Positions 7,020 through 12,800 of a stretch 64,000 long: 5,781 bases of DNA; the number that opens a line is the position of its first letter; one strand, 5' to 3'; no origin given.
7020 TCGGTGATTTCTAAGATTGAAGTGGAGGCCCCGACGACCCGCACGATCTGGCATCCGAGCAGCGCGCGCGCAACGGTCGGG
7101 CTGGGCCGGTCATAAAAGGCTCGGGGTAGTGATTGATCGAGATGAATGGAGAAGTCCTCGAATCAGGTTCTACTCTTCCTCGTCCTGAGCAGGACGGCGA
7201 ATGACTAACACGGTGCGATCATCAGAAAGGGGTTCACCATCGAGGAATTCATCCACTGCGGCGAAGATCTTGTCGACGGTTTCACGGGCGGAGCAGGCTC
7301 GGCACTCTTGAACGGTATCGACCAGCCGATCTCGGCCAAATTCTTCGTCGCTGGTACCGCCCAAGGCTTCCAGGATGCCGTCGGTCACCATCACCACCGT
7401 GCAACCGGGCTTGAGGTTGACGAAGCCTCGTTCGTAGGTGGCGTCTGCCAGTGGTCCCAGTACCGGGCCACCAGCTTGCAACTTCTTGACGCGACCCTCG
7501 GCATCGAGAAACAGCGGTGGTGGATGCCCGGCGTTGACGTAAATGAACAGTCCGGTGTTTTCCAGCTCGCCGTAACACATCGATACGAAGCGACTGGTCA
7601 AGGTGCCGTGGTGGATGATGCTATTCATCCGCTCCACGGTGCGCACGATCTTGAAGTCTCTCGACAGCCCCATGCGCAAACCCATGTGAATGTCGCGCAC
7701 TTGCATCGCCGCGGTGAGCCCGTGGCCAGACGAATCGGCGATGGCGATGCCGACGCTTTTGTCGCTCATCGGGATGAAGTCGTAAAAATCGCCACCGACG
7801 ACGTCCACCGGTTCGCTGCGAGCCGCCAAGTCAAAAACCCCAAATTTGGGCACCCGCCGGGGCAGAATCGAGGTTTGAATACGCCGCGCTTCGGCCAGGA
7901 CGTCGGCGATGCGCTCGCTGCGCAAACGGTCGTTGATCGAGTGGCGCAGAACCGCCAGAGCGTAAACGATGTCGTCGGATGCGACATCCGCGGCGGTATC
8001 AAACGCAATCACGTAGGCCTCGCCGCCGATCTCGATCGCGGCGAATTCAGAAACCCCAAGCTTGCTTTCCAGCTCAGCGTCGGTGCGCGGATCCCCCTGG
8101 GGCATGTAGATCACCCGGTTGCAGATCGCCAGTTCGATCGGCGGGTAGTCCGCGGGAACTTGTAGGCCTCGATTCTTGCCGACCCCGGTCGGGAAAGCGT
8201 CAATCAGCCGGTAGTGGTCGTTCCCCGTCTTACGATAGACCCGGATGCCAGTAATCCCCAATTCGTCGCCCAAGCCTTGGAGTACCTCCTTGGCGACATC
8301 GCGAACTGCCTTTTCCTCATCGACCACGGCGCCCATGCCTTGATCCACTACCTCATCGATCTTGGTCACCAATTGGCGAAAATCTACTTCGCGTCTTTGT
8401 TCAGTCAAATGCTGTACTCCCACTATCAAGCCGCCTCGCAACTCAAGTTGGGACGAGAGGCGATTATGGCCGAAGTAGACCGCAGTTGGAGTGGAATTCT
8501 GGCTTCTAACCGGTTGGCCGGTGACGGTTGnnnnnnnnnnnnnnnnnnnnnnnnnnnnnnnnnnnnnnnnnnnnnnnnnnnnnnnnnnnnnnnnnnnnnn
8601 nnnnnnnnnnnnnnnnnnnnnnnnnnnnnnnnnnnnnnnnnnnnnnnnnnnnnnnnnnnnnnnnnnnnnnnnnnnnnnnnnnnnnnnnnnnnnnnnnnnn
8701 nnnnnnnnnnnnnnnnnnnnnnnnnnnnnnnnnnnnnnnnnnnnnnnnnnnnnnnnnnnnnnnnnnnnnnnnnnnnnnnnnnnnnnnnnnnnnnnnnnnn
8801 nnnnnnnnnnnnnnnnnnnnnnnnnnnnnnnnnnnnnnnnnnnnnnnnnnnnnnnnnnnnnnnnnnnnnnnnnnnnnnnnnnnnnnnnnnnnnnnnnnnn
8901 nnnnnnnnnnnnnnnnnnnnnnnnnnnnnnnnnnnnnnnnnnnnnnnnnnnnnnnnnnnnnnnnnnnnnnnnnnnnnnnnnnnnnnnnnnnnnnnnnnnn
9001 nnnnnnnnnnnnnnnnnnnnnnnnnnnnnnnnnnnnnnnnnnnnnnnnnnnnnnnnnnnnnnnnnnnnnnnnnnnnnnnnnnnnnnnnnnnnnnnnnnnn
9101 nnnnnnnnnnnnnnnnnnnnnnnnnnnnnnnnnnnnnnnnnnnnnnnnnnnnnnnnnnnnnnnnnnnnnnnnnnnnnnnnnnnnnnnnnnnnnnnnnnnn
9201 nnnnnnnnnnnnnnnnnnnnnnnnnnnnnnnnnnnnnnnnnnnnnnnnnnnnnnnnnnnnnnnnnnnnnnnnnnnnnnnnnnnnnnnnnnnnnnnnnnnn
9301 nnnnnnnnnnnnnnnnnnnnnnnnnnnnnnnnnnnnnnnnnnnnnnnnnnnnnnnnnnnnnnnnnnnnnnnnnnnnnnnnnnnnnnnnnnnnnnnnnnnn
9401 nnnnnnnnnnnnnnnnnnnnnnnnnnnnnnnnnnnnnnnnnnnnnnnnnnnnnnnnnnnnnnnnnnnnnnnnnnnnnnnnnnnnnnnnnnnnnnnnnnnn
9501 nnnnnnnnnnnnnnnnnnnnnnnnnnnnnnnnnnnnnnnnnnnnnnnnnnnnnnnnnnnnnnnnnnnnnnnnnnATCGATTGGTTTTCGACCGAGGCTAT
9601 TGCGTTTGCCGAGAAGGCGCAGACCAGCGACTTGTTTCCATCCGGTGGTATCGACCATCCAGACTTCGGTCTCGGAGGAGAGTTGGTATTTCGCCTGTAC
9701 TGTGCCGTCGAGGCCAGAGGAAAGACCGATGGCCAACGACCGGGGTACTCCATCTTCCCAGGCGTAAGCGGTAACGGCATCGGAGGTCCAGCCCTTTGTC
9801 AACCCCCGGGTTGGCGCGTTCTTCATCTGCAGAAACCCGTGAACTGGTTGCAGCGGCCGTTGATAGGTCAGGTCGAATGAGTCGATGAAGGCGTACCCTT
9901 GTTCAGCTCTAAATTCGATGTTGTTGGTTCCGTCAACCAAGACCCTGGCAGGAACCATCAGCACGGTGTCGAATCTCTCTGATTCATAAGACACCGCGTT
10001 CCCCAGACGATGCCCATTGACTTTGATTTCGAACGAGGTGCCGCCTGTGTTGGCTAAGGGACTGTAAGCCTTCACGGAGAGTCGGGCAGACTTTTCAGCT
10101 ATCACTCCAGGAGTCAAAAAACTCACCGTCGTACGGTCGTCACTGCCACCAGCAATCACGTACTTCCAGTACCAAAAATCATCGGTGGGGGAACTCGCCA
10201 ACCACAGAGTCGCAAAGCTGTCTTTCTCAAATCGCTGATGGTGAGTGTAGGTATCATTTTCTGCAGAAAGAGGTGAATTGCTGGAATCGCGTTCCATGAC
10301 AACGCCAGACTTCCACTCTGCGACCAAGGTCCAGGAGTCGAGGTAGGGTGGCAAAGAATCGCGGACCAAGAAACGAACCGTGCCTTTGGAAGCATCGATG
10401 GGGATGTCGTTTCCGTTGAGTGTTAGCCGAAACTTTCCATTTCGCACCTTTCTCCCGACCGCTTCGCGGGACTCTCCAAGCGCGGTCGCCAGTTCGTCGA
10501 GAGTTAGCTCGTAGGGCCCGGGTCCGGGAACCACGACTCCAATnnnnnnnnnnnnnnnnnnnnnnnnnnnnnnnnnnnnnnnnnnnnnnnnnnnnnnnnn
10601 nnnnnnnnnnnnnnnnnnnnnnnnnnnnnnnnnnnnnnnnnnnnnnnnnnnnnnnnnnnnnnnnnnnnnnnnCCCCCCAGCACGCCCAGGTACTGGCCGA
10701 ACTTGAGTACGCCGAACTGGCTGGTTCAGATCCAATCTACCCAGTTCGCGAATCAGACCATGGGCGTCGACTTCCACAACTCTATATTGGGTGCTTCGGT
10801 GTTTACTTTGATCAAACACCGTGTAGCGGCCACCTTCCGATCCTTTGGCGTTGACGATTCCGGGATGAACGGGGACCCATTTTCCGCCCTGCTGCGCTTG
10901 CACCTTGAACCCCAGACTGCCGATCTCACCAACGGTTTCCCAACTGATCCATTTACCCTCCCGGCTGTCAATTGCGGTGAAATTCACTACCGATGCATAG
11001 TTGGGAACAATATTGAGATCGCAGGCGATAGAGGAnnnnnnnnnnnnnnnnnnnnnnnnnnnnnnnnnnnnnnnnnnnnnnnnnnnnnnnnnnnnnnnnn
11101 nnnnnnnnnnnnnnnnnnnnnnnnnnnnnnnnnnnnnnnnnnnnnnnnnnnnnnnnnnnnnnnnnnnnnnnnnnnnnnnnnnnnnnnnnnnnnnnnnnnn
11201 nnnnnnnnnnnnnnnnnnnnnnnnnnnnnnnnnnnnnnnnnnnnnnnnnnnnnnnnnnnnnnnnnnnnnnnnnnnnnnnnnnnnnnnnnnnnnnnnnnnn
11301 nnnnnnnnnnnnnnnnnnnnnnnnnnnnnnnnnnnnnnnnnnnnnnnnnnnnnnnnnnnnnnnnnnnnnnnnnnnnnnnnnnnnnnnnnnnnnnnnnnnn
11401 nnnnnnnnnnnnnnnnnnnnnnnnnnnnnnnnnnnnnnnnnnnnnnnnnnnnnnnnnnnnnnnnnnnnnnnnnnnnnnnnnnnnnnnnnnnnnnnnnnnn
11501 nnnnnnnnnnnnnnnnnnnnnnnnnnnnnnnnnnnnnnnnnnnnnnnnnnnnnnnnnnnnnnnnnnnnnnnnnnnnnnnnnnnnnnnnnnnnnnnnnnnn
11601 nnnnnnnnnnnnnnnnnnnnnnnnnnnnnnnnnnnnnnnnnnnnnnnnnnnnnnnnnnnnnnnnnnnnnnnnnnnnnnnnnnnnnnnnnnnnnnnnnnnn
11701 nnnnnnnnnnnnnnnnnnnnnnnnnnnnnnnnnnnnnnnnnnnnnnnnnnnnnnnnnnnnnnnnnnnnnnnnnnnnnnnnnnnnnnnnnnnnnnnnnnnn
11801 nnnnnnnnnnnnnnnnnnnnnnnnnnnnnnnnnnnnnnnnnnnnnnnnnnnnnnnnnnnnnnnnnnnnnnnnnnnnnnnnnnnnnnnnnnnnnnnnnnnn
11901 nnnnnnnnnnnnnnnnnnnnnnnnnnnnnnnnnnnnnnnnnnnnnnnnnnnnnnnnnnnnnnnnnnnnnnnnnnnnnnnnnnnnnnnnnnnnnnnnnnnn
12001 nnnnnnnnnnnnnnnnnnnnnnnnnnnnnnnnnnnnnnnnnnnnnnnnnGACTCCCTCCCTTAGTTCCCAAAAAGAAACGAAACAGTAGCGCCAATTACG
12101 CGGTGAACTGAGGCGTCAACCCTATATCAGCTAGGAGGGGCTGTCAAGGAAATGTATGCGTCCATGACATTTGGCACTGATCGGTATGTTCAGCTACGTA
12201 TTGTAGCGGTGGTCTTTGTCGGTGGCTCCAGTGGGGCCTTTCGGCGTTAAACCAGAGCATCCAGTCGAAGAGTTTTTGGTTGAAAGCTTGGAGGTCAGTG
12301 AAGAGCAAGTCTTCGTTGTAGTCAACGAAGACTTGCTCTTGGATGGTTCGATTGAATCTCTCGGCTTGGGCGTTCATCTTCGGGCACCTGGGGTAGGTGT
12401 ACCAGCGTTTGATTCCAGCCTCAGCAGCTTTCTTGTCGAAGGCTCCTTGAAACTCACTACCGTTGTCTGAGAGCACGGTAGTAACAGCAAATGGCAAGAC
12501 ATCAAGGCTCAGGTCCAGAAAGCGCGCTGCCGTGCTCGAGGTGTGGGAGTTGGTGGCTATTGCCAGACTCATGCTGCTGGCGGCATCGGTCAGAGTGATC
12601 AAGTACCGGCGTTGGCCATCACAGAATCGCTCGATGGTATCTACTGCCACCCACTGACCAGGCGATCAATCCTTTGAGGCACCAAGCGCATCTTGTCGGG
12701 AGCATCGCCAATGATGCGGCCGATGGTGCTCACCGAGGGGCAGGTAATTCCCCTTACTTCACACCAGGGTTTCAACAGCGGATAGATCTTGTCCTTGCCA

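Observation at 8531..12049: Giant secreted protein with Ca-binding N-terminal repeats and a C-terminal gingipain-like (C25) catalytic domain, next to a PP2C/GAF phosphatase and an IS remnant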

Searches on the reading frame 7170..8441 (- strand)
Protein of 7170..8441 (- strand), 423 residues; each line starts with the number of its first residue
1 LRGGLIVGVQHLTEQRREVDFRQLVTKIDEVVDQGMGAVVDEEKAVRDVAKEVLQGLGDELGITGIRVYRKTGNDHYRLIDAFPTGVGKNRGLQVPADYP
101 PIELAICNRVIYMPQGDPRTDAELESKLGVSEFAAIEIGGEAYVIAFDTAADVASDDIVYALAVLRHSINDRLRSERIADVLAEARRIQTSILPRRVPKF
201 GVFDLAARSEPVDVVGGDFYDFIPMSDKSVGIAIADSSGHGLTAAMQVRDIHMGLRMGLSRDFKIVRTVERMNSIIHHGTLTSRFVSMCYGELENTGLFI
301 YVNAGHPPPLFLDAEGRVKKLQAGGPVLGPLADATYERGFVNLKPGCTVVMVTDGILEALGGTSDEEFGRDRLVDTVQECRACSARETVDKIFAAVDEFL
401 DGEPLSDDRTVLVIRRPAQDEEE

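Call 3: search_protein_families(library=pfam, proteins=[window:7170-8441:-], max_evalue=1)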
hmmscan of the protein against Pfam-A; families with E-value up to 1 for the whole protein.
window:7170-8441:- (423 aa): 2 families
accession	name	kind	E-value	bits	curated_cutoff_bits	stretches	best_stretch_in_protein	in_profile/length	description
PF07228.17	SpoIIE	-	2e-40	139.2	25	1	227-416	2-191/192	Stage II sporulation protein E (SpoIIE)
PF05148.21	Methyltransf_8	-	0.2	11.9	27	1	166-259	64-152/219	Hypothetical methyltransferase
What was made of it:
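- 7170..8441 (-): Neighbour, not shown to be linked: SpoIIE/PP2C-type phosphatase of 423 aa with an unassigned N-terminal 226 aa. Pfam SpoIIE E 2e-40 over aa 227-416 (call 3).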

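Call 4: search_protein_families(library=ncbifam, proteins=[window:7170-8441:-], max_evalue=1)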
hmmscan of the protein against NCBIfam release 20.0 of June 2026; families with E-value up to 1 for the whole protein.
window:7170-8441:- (423 aa): 3 families
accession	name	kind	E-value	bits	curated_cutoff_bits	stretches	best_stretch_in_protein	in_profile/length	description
NF038263.1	prot_phos_SiaA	equivalog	1.2e-14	53.8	700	1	176-415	409-656/658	biofilm regulation protein phosphatase SiaA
NF045505.1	RR_RssB_Pseudo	equivalog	9.8e-14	51.2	700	1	185-416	159-391/394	two-component system response regulator RssB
TIGR02865.1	spore_II_E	equivalog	1.6e-10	39.7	490.8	1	214-415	565-762/764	stage II sporulation protein E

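Call 14: list_cluster_members(proteins=[window:7170-8441:-, window:13204-14820:-, window:14863-15795:-, window:15792-16775:-, window:5019-5861:+, window:12144-12650:-])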
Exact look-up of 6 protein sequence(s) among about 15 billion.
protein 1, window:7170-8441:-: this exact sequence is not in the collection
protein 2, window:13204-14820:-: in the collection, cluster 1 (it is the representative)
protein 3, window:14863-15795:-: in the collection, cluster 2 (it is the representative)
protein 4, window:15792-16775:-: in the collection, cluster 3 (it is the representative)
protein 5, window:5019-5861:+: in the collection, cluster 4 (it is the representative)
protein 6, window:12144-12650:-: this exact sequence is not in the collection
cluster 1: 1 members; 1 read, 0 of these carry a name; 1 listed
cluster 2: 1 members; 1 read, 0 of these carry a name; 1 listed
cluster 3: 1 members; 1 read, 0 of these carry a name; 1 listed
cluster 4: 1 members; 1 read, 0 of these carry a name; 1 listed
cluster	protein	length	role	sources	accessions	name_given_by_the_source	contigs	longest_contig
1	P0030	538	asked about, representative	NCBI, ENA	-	-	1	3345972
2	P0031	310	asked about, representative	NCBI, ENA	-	-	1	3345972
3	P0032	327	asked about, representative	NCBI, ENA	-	-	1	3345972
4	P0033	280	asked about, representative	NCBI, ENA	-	-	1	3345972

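Call 16: find_encoding_contigs(protein=P0031, flank=2000, max_places=2)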
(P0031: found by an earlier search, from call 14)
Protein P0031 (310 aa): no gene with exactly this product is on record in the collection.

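Call 51: search_solved_structures(query=window:7170-8441:-, max_evalue=0.01)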
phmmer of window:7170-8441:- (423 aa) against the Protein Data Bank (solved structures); distinct sequences matched with E-value up to 0.01: 7.
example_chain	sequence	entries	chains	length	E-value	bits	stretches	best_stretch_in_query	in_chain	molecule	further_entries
3ke6_A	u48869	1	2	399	1.2e-16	64.2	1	213-363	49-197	Protein Rv1364c/MT1410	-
3es2_A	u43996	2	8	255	2.6e-12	49.9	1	185-367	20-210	Probable two-component response regulator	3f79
3eq2_A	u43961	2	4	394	5.8e-12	48.7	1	185-367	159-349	Probable two-component response regulator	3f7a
6k4e_A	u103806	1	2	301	1.4e-11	47.5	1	174-415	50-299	Putative serine phosphatase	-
5mqh_A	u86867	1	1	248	3.6e-06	29.6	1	213-415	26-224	Serine phosphatase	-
3t91_A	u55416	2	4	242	1.6e-05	27.5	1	213-415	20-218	Stage II sporulation protein E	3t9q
5ucg_A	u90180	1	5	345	4.2e-05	26.1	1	213-415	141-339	Stage II sporulation protein E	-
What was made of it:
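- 7170..8441 (-): Relatives in the PDB are Rv1364c, RssB and SiaA (call 51).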

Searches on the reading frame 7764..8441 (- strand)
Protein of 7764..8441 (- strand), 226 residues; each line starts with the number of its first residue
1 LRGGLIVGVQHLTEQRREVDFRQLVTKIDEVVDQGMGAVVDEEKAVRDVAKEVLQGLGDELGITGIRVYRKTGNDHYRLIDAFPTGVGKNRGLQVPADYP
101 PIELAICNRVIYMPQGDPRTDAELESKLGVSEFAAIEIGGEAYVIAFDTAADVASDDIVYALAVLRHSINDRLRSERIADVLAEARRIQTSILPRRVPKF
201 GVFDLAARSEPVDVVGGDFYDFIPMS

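Call 94: search_protein_families(library=pfam, proteins=[window:7764-8441:-], max_evalue=10)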
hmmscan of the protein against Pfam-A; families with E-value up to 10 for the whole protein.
window:7764-8441:- (226 aa): 0 families
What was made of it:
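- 7170..8441 (-): No GAF hit (call 94).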

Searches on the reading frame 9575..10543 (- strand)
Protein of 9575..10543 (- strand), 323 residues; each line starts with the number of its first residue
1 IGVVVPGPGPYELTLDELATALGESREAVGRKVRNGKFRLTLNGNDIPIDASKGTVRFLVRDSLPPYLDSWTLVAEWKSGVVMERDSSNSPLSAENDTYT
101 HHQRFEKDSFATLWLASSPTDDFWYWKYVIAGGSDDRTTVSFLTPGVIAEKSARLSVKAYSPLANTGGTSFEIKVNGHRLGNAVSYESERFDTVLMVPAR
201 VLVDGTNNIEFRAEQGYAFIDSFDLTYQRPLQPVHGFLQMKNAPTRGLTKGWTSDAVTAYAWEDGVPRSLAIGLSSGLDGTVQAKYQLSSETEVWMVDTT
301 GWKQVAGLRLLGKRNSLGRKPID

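Call 94: search_protein_families(library=pfam, proteins=[window:9575-10543:-], max_evalue=10)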
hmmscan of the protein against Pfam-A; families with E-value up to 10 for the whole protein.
window:9575-10543:- (323 aa): 2 families
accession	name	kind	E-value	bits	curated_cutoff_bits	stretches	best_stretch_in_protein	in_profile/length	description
PF12728.13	HTH_17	-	0.21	12.3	27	1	13-38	2-27/51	Helix-turn-helix domain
PF04545.22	Sigma70_r4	-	0.24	11.4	24.1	1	12-31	20-39/50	Sigma-70, region 4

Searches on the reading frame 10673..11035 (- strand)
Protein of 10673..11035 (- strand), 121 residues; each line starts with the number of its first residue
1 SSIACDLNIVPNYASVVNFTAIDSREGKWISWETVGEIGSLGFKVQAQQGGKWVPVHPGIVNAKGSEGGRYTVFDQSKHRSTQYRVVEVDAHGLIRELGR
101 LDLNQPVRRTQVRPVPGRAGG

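Call 68: search_protein_families(library=ncbifam, proteins=[window:10673-11035:-], max_evalue=10)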
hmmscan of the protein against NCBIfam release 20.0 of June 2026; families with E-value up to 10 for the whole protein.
seq(121 aa): 0 families

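Call 69: search_protein_families(library=pfam, proteins=[window:10673-11035:-], max_evalue=10)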
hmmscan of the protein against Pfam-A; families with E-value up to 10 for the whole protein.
seq(121 aa): 0 families
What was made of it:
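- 10724..11017 (-): 'WET' fibronectin-like beta-sandwich domain, aa 345-442 (F-TA...W-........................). There is no Pfam or NCBIfam model for it (calls 68, 69).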

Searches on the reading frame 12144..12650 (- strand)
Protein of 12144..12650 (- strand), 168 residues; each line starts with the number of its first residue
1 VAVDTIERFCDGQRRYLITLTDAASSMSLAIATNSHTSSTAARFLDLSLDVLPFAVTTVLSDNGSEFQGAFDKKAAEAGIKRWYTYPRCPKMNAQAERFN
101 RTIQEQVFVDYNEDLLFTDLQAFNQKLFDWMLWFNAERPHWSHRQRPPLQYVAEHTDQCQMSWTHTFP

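Call 3: search_protein_families(library=pfam, proteins=[window:12144-12650:-], max_evalue=1)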
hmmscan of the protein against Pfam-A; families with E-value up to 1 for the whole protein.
window:12144-12650:- (168 aa): 3 families
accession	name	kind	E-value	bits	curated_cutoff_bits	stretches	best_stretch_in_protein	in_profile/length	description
PF13683.12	rve_3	-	1.5e-11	44.3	26.5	1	79-148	2-67/67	Integrase core domain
PF00665.32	rve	-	1.3e-09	38.6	32.6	1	4-87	11-99/102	Integrase core domain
PF13333.12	rve_2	-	0.0014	19.1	22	1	116-151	16-51/56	Integrase core domain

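Call 4: search_protein_families(library=ncbifam, proteins=[window:12144-12650:-], max_evalue=1)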
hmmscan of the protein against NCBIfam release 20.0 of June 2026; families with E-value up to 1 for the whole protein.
window:12144-12650:- (168 aa): 6 families
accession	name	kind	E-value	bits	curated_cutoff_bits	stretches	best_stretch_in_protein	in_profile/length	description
NF033577.2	transpos_IS481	equivalog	7.1e-32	111.1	224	1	6-151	139-283/284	IS481 family transposase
NF033516.0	transpos_IS3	equivalog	2e-20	73.4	160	1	4-151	222-368/369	IS3 family transposase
NF033563.0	transpos_IS30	equivalog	4.5e-08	33.1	80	1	14-105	147-238/267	IS30 family transposase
NF033546.1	transpos_IS21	equivalog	3e-06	27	160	1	50-150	184-281/294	IS21 family transposase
NF033545.0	transpos_IS630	equivalog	0.0069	15.9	100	1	13-108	181-277/299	IS630 family transposase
NF006918.0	PRK09409.1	subfamily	0.11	12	597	1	51-154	187-287/301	IS2 transposase TnpB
